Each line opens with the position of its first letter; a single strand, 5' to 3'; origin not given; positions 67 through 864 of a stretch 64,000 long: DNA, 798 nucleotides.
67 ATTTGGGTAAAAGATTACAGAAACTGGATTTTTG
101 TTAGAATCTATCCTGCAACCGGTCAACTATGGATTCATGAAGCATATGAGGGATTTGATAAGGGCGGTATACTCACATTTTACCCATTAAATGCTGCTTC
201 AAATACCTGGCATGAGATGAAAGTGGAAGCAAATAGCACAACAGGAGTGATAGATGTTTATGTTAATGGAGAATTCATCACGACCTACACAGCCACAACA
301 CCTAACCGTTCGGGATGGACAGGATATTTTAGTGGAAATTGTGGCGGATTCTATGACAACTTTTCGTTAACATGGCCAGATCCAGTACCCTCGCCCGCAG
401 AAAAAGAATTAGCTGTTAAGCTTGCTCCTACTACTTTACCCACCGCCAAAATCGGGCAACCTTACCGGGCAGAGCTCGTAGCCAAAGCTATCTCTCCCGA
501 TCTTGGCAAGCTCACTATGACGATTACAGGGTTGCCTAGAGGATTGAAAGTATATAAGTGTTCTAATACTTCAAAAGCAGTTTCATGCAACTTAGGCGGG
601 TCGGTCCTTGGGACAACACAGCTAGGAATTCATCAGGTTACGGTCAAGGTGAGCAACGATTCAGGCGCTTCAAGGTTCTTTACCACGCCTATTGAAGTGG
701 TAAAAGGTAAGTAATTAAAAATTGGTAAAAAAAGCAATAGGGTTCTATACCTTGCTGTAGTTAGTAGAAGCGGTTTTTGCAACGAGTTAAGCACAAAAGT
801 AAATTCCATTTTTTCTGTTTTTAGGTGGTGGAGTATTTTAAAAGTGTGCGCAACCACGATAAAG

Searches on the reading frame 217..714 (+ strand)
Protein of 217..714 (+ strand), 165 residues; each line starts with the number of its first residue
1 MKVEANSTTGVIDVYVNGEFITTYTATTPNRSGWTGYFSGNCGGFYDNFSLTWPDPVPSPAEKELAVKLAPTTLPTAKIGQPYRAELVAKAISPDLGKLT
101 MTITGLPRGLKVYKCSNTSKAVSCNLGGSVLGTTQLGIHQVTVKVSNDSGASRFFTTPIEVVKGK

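Call 62: search_protein_families(library=pfam, proteins=[window:217-714:+], max_evalue=0.001)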
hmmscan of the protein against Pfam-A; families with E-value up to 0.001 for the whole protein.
window:217-714:+ (165 aa): 1 family
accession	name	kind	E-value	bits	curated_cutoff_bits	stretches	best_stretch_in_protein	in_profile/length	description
PF05345.18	He_PIG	-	5.4e-05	24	24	1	70-153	5-87/96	Putative Ig domain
